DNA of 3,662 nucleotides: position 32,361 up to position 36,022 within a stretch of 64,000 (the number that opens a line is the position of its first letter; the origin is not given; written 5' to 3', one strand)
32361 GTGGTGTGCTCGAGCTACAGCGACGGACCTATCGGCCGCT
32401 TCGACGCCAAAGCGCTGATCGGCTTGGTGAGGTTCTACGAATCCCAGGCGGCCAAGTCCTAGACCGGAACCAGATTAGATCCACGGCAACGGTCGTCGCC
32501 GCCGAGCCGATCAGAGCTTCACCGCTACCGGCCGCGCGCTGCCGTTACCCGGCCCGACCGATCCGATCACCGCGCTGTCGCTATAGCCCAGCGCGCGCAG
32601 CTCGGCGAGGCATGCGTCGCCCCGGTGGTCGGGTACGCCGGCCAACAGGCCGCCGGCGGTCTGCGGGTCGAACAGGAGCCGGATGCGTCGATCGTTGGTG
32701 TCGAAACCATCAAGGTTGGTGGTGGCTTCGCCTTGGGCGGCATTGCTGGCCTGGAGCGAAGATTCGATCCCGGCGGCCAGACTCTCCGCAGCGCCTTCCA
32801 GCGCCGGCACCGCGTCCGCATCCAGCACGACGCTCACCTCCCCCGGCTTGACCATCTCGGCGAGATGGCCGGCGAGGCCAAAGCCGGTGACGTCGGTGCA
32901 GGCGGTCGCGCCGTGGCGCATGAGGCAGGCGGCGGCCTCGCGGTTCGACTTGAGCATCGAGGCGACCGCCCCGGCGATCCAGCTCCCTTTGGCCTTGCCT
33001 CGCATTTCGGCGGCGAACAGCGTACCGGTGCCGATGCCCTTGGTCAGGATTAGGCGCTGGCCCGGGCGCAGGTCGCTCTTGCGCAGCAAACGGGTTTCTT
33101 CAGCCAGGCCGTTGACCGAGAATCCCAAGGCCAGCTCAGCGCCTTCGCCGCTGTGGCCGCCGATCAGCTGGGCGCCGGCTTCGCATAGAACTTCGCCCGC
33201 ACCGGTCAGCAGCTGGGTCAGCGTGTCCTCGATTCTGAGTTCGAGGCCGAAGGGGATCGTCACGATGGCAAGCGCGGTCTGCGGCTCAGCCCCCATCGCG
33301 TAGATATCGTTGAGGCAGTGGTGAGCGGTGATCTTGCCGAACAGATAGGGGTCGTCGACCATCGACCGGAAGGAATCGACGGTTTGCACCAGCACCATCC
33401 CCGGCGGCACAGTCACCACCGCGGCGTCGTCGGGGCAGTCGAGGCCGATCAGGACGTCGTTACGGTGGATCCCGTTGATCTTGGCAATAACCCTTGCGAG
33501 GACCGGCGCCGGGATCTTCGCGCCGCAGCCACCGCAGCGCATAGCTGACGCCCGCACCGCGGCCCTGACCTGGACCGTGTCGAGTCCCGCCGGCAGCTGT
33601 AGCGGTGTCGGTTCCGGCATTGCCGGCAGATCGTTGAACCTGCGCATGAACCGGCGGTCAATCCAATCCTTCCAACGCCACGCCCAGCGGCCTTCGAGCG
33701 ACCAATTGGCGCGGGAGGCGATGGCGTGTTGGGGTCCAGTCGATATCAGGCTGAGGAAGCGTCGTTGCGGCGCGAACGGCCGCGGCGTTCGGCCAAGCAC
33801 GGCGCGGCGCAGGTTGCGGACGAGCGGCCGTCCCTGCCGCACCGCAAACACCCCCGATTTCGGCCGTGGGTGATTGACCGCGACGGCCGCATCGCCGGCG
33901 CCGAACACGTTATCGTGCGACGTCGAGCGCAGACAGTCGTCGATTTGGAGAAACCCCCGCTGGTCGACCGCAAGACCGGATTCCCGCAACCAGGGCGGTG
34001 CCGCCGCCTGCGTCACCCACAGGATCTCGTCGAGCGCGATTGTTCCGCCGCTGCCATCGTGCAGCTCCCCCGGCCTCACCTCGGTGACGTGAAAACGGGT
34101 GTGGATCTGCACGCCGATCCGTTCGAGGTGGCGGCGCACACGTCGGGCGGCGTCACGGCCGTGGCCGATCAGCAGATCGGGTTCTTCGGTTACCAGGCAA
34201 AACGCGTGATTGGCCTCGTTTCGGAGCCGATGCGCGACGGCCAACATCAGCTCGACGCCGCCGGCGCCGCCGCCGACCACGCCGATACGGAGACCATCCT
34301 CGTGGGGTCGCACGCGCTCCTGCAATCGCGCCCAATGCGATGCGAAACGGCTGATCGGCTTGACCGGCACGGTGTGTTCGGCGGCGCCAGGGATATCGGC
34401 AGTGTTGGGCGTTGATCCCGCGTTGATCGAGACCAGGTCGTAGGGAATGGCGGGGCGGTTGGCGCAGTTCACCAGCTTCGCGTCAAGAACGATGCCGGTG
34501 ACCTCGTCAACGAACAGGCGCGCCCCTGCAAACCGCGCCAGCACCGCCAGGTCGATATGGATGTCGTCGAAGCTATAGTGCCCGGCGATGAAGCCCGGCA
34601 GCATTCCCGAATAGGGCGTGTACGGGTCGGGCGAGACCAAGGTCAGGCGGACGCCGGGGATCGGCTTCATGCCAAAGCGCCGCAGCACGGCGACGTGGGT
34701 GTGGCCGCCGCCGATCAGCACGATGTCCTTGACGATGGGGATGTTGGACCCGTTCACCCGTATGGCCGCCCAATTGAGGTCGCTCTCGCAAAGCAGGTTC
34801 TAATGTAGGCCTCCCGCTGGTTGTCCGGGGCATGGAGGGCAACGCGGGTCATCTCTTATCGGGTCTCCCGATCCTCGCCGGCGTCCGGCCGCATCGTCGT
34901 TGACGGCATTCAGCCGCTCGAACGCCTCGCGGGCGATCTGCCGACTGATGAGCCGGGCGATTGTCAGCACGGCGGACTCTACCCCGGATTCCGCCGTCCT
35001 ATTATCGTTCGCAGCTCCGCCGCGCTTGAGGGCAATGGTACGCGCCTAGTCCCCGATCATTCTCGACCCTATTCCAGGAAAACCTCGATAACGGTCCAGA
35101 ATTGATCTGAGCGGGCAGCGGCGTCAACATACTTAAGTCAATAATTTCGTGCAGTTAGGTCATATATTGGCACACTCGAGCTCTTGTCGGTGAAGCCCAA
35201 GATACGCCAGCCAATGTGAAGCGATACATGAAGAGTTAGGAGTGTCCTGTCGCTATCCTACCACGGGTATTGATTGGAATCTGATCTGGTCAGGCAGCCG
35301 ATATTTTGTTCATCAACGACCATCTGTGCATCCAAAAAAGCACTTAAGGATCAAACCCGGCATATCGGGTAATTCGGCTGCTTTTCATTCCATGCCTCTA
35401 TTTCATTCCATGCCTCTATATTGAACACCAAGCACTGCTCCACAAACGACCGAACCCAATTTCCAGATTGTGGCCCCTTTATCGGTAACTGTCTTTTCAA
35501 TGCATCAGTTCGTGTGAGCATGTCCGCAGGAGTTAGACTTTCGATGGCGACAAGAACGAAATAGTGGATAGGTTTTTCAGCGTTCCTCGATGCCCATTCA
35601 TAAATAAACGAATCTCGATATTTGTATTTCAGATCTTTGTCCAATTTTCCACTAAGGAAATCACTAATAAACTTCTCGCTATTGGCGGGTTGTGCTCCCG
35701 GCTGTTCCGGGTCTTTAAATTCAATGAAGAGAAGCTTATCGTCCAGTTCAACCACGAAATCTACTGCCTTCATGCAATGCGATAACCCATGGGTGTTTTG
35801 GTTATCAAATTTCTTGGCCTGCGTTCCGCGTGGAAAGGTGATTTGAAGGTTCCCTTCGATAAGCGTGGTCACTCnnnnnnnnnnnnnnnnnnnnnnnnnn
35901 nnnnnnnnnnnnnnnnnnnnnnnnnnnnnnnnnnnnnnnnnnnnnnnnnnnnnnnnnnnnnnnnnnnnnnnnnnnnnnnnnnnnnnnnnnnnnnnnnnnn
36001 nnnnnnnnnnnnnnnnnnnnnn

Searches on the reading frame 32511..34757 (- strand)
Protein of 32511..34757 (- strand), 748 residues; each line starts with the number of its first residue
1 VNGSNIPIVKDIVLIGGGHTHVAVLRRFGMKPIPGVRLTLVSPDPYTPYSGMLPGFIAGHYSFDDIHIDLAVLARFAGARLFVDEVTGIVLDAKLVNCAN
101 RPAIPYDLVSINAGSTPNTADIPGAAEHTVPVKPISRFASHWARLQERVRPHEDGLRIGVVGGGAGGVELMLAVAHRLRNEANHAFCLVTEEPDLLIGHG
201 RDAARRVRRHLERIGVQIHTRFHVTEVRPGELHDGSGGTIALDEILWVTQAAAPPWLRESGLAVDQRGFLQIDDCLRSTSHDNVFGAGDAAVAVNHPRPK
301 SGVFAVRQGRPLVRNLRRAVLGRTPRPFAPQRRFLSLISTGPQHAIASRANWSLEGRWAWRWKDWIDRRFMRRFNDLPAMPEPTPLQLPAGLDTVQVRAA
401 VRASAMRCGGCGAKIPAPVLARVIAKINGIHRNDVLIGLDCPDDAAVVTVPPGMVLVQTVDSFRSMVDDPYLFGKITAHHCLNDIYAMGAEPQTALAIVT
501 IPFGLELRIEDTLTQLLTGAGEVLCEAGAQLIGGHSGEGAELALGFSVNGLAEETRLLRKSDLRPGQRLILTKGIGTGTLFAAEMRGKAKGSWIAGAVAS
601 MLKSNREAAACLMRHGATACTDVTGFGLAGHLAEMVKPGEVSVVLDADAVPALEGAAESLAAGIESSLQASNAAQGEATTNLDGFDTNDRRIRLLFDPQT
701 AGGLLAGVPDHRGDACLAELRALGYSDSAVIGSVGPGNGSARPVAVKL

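Call 7: search_protein_families(library=pfam, proteins=[window:32511-34757:-], max_evalue=0.00001)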
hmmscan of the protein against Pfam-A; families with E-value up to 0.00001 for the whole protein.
window:32511-34757:- (748 aa): 3 families
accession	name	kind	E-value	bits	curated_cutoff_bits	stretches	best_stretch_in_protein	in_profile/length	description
PF07992.20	Pyr_redox_2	-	2.6e-26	93.2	26.1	1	10-309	1-291/291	Pyridine nucleotide-disulphide oxidoreductase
PF00586.29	AIRS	-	7.6e-20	71.8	24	1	443-551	2-111/112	AIR synthase related protein, N-terminal domain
PF02769.27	AIRS_C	-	1.6e-17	64.5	23.1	1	564-739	1-150/156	AIR synthase related protein, C-terminal domain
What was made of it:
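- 32511..34757 (-): NADH-oxidoreductase-SelD fusion (selenophosphate synthetase), Cys form with a C-G-G-C motif. It is convergent with prxL, with 48 nt between the two stop codons. Pfam Pyr_redox_2 + AIRS + AIRS_C (call 7).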

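Call 16: search_protein_families(library=ncbifam, proteins=[window:32511-34757:-], max_evalue=0.001)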
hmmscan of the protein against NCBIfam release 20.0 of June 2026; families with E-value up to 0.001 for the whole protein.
window:32511-34757:- (748 aa): 20 families
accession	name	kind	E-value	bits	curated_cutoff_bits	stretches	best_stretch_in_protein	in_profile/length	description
TIGR03169.1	Nterm_to_SelD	hypoth_equivalog_domain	8.4e-147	489.3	310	1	11-374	1-365/365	pyridine nucleotide-disulfide oxidoreductase family protein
TIGR04369.1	fusion_not_SelD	hypoth_equivalog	1.4e-141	473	700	1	14-719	1-692/701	oxidoreductase/SelD-related fusion protein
TIGR00476.1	selD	equivalog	1.5e-87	293.7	125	1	405-709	5-307/311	selenide, water dikinase SelD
NF002098.0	PRK00943.1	equivalog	1.2e-61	208.5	299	1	407-741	13-341/347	selenide, water dikinase SelD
NF010705.0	PRK14105.1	equivalog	3.8e-34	118.1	291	1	408-669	14-286/345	selenide, water dikinase SelD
TIGR01379.1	thiL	equivalog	2.5e-21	76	184.15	1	424-661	6-247/320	thiamine-phosphate kinase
NF004351.0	PRK05731.1-4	equivalog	6.1e-13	48.6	324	1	423-654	19-251/321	thiamine-phosphate kinase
TIGR03267.1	methan_mark_2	hypoth_equivalog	1.3e-10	40.9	365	1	437-653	39-249/323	methanogenesis marker 2 protein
NF045765.1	PhenlGlyoxDHPadH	equivalog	3.7e-10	39.3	475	1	13-296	6-282/416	NADH-dependent phenylglyoxylate dehydrogenase subunit epsilon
TIGR02124.1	hypE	equivalog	9e-10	38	251.6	1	413-654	10-247/332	hydrogenase expression/formation protein HypE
NF049943.1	SQR_III_seleno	exception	2.6e-09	36.4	525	1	203-326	200-322/406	type III sulfide quinone reductase, selenoprotein subtype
NF004353.0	PRK05731.2-2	equivalog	4.2e-09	35.9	301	1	469-658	50-233/311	thiamine-phosphate kinase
TIGR02053.1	MerA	equivalog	1.2e-07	31.1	454.45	1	90-292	113-309/465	mercury(II) reductase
NF004350.0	PRK05731.1-1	equivalog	2.3e-07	30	441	1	430-654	18-243/325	thiamine-phosphate kinase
TIGR04049.1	AIR_rel_sll0787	hypoth_equivalog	3.7e-07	29.5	321.3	1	442-655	43-246/318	sll0787 family AIR synthase-like protein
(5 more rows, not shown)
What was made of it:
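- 32511..34757 (-): NCBIfam TIGR03169 at 489 bits (cut-off 310) and TIGR00476 selD at 294 bits (cut-off 125) (call 16).
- Checked: A convergent Pyr_redox_2-SelD fusion lies at 32511-34757 on the minus strand (calls 7, 16).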

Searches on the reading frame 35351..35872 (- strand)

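Call 7: search_protein_families(library=pfam, proteins=[window:35351-35872:-], max_evalue=0.00001)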
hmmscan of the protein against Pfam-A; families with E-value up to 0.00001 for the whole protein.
window:35351-35872:- (173 aa): 0 families

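Call 62: search_protein_families(library=padloc, proteins=[window:35351-35872:-], max_evalue=0.001)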
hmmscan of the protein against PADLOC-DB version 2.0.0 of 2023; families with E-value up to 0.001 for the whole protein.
window:35351-35872:- (173 aa): 11 families
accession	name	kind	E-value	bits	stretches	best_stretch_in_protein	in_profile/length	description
PDLC04229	HEC-02B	-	6.1e-60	199.7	1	1-157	1-158/171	-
PDLC04220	HEC-02B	-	1.2e-39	133.9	1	1-157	1-157/172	-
PDLC04215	HEC-02B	-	1.5e-37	126.6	1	34-157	1-124/134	-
PDLC04227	HEC-02B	-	5.7e-35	118.7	1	4-158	10-170/184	-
PDLC04218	HEC-02B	-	9.1e-23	79.1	1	3-162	3-167/175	-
PDLC04219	HEC-02B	-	8.9e-19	65.8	1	3-161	5-162/171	-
PDLC04226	HEC-02B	-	1.3e-15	55.8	1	24-162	27-160/171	-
PDLC04217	HEC-02B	-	1.5e-15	55.7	1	27-157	26-157/169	-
PDLC04216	HEC-02B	-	1.9e-15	55.2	1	7-157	13-171/185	-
PDLC04228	HEC-02B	-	1.3e-05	23.3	1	1-90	1-92/199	-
PDLC04145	HEC-02A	-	0.00025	19.3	1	2-54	2-60/170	-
